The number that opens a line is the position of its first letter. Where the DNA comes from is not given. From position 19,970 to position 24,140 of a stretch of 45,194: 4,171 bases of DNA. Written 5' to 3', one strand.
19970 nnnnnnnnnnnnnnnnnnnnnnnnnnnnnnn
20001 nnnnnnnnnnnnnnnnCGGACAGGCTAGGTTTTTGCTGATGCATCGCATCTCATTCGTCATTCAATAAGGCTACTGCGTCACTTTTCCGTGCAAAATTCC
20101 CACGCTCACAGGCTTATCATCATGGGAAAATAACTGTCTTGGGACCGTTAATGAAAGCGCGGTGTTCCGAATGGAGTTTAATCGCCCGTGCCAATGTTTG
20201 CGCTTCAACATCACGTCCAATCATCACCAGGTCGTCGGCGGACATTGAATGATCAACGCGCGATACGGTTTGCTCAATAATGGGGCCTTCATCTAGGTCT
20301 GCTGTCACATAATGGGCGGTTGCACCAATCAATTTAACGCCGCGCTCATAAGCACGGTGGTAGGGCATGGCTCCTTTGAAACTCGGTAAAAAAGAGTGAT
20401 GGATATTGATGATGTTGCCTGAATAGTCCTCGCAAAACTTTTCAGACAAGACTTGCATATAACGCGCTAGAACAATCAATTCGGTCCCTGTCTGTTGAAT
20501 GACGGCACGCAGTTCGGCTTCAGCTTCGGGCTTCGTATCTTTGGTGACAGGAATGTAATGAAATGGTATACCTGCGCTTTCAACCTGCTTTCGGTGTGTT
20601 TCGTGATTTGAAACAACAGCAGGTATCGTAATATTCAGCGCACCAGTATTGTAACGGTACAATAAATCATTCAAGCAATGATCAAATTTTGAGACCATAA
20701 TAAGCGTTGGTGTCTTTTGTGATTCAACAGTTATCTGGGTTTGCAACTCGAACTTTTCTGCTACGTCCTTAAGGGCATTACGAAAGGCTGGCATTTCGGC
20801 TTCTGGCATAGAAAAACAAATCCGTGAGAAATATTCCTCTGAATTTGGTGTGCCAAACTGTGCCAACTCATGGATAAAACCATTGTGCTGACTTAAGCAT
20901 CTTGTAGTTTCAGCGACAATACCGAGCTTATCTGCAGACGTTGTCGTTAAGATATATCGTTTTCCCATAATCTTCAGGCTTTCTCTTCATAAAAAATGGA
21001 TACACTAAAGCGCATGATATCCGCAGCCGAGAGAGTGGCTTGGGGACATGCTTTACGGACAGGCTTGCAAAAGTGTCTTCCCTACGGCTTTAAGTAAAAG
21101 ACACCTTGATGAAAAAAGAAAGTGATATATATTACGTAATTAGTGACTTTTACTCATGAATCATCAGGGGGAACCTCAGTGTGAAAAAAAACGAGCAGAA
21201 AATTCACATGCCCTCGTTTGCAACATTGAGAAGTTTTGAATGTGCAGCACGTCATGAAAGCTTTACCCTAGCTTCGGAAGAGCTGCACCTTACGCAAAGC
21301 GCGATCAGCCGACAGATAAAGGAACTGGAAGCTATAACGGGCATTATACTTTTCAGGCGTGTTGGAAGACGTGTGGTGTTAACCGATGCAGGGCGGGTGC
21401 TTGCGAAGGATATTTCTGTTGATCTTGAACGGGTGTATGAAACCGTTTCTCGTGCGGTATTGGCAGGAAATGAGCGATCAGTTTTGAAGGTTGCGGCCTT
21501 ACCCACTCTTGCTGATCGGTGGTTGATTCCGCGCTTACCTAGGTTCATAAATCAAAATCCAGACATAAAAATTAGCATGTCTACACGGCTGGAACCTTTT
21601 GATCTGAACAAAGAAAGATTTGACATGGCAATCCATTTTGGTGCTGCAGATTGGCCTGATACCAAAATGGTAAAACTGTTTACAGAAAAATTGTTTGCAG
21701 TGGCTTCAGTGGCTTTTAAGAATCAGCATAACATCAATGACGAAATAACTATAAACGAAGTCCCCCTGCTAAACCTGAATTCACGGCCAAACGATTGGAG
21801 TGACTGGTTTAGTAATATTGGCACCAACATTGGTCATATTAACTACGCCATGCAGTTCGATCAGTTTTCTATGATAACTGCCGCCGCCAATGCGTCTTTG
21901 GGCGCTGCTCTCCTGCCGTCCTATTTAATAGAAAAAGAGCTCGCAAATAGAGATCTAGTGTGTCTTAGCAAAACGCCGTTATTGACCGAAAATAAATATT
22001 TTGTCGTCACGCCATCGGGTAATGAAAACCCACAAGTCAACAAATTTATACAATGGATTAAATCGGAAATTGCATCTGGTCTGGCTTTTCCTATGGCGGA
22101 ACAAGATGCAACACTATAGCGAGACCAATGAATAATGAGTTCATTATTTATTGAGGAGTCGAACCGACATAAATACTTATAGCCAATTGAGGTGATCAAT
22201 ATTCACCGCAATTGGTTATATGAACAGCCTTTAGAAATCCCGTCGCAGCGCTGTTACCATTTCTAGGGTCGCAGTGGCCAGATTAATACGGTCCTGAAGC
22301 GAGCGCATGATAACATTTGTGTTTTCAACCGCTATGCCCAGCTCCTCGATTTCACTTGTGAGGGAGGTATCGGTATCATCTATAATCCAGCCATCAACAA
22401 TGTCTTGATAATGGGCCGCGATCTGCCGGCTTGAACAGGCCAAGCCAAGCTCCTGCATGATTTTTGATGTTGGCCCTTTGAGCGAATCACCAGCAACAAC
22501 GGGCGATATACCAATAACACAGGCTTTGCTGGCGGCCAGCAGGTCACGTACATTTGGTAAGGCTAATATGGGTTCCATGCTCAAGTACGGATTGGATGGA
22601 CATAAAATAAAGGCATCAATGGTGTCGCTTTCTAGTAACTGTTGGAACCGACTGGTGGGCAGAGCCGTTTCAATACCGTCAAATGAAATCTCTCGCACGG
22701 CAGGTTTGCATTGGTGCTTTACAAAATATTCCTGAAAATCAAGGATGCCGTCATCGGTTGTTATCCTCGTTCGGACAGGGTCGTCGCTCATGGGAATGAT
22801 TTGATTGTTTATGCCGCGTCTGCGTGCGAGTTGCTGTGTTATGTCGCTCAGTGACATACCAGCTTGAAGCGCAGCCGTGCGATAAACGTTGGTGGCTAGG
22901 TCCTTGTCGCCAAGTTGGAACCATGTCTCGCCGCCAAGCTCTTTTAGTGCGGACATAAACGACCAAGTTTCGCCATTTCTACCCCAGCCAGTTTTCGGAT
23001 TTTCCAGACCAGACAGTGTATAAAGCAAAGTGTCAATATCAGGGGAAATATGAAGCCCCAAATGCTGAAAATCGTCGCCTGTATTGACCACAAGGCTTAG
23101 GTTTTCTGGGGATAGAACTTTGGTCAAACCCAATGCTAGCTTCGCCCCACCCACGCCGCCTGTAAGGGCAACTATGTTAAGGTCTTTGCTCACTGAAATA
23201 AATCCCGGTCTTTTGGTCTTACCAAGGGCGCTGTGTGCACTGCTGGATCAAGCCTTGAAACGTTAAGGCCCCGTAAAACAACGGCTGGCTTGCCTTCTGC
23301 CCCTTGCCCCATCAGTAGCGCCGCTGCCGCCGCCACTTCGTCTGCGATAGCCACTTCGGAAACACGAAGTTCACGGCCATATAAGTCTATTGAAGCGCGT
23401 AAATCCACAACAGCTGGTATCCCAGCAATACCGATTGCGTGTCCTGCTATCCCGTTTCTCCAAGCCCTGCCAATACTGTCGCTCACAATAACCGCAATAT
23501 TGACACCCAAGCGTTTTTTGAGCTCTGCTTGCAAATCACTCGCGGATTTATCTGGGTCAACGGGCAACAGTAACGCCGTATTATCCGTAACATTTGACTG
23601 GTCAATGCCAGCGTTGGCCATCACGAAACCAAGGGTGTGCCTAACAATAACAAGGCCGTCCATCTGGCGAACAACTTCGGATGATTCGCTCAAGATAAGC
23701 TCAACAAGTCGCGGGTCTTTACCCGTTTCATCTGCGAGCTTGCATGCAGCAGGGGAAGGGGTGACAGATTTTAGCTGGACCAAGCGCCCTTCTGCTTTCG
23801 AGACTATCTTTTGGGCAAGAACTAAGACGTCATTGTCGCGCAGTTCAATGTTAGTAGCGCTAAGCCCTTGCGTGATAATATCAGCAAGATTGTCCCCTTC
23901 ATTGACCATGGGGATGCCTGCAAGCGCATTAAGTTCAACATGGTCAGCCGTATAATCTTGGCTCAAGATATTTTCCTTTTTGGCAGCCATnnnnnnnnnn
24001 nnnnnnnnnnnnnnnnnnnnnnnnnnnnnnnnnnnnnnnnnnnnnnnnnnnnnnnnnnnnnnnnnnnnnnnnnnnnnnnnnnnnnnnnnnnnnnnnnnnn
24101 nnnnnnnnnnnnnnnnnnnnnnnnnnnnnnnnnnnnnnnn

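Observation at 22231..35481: Self-contained F420 cassette: cofactor biosynthesis, cofactor recharging and a hydantoinase / CoA-ligase / thioesterase / 2xLLM module in one 11-gene operon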

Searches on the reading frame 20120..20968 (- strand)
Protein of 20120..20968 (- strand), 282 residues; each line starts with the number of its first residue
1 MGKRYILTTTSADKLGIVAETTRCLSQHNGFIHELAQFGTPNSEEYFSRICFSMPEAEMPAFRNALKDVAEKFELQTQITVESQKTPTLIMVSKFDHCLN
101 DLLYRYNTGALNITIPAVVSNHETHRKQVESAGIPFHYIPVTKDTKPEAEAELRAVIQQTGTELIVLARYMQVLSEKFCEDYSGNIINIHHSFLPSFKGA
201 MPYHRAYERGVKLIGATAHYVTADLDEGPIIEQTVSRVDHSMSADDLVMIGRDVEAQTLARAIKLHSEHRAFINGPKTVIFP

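Call 6: search_protein_families(library=ncbifam, proteins=[window:20120-20968:-], max_evalue=0.00001)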
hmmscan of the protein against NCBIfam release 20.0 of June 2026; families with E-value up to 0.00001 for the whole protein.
window:20120-20968:- (282 aa): 6 families
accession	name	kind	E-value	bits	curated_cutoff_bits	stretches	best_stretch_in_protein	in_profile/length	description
NF004684.0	PRK06027.1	subfamily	2.2e-115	385.2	223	1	3-281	5-285/286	formyltetrahydrofolate deformylase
TIGR00655.1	PurU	equivalog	9.9e-96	320.6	285.95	1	6-281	2-280/280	formyltetrahydrofolate deformylase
TIGR00639.1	PurN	equivalog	2e-28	99.3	150.1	1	91-271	6-189/192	phosphoribosylglycinamide formyltransferase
TIGR00460.1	fmt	equivalog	1.3e-16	60.6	201.5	1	127-265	47-183/315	methionyl-tRNA formyltransferase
NF005414.0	PRK06988.1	equivalog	3.3e-11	42.7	316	1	137-263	54-179/311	formyltransferase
NF005998.1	PRK08125.1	equivalog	4.9e-06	25.2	777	1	157-249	71-163/649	bifunctional UDP-4-amino-4-deoxy-L-arabinose formyltransferase/UDP-glucuronic acid oxidase ArnA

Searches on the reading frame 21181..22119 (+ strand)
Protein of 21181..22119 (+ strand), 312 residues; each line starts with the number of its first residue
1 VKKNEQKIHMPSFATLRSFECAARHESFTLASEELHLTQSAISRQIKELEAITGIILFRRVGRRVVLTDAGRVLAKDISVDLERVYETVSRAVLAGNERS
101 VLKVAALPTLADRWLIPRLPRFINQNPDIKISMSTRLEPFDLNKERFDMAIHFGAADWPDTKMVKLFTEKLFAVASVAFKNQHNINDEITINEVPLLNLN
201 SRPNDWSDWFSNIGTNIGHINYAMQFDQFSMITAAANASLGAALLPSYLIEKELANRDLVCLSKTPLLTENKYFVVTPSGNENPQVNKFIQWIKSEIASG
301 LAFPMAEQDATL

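Call 6: search_protein_families(library=ncbifam, proteins=[window:21181-22119:+], max_evalue=0.00001)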
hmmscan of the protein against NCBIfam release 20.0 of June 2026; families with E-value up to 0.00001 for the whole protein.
window:21181-22119:+ (312 aa): 50 families (the best 25 are shown)
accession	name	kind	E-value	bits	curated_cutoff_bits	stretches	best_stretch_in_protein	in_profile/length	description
NF008352.0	PRK11139.1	subfamily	2.2e-75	253.6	288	1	9-299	4-294/305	transcriptional regulator GcvA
TIGR03418.1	chol_sulf_TF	equivalog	2.2e-54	184.4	324.8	1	12-296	2-291/291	choline sulfate utilization transcriptional regulator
NF007491.0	PRK10086.1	equivalog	2.4e-53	181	316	1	4-298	10-310/313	DNA-binding transcriptional regulator DsdC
TIGR02036.1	dsdC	equivalog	9.3e-41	139.8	352.4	1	12-297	9-301/302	DNA-binding transcriptional regulator DsdC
NF041130.1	PenR_Burk_TF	exception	4.7e-38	131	625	1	9-298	7-290/292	beta-lactamase transcriptional regulator PenR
NF008416.0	PRK11242.1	equivalog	8.8e-24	84.3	277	1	19-186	9-180/300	transcriptional regulator CynR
NF007385.0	PRK09906.1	equivalog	4.1e-20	72.1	356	1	16-298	6-292/296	DNA-binding transcriptional regulator HcaR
NF040786.1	LysR_Sec_metab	equivalog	6.1e-20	71.4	250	1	15-295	5-296/298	selenium metabolism-associated LysR family transcriptional regulator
NF007439.0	PRK09986.1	equivalog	1e-19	71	290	1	13-291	9-292/296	LysR family transcriptional regulator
NF047520.1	trans_act_CidR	equivalog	1.9e-19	69.9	415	1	19-259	9-253/292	cidABC operon transcriptional activator CidR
NF053705.1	TransRegGltCGpos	equivalog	2.5e-18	66.3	350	1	16-294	6-290/300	glutamate biosynthesis transcriptional regulator GltC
NF040888.1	trans_reg_YafC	equivalog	5.6e-18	64.8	470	1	16-293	8-289/293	DNA-binding transcriptional regulator YafC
TIGR03339.1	phn_lysR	subfamily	1.9e-17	63.4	341.1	1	16-176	2-163/279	aminoethylphosphonate catabolism associated LysR family transcriptional regulator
NF045990.1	TransRegCbbRRhodb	equivalog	1.8e-16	60.1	450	1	12-294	7-297/304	LysR family regulator CbbR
NF045775.1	acetoin_reg_AlsR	exception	3.8e-16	59.4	430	1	16-294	6-289/290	acetoin biosynthesis transcriptional regulator AlsR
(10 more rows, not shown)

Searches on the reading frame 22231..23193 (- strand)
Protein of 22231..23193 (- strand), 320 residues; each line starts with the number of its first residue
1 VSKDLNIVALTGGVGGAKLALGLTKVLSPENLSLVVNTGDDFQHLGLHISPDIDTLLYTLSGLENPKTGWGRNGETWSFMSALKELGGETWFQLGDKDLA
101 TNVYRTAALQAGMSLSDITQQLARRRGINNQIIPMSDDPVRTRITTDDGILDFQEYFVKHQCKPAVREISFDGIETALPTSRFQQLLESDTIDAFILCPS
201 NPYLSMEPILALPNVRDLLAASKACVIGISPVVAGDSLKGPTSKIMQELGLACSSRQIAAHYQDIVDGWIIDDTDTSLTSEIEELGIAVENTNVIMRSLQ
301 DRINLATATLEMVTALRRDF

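Call 3: search_protein_families(library=ncbifam, proteins=[window:22231-23193:-], max_evalue=0.00001)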
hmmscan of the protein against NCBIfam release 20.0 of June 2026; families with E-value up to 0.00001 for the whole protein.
window:22231-23193:- (320 aa): 1 family
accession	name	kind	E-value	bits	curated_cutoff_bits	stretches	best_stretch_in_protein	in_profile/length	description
TIGR01819.1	F420_cofD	equivalog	4.5e-83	278.7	257.45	1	7-309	1-299/301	2-phospho-L-lactate transferase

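Call 4: search_protein_families(library=pfam, proteins=[window:22231-23193:-], max_evalue=0.00001)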
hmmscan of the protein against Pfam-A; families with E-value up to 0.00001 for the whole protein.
window:22231-23193:- (320 aa): 1 family
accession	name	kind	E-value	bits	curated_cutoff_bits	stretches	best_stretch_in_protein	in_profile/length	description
PF01933.23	CofD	-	7.7e-43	147.2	30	1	7-276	1-254/290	2-phospho-L-lactate transferase CofD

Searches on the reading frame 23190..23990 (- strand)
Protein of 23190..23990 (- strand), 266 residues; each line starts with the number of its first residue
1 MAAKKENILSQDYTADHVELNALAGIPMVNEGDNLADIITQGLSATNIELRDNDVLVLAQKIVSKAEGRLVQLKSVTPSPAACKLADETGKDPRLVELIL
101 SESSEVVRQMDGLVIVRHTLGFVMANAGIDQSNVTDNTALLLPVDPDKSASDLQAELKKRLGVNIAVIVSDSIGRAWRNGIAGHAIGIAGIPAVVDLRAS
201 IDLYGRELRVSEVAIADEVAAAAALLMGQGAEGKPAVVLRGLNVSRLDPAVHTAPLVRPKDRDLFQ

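Call 3: search_protein_families(library=ncbifam, proteins=[window:23190-23990:-], max_evalue=0.00001)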
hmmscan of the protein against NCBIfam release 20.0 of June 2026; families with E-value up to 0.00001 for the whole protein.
window:23190-23990:- (266 aa): 4 families
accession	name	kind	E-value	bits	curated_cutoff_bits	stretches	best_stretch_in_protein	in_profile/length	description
TIGR01916.1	F420_cofE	equivalog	1.7e-84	283.1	180.65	1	19-266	2-244/244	coenzyme F420-0:L-glutamate ligase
NF009809.0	PRK13293.1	equivalog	6.1e-79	265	274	1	18-266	3-244/253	coenzyme F420-0:L-glutamate ligase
NF009810.0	PRK13294.1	equivalog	9.3e-64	215.9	304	1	11-266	6-243/449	coenzyme F420-0:L-glutamate ligase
TIGR04132.1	intra_fol_E_lig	hypoth_equivalog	1.8e-20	73.4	350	1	29-239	11-200/241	putative folate metabolism gamma-glutamate ligase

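Call 4: search_protein_families(library=pfam, proteins=[window:23190-23990:-], max_evalue=0.00001)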
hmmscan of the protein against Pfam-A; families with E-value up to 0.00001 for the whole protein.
window:23190-23990:- (266 aa): 1 family
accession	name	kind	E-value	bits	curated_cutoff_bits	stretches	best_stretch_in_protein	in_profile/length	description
PF01996.21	F420_ligase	-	1.6e-78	263.6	25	1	26-241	4-218/218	F420-0:Gamma-glutamyl ligase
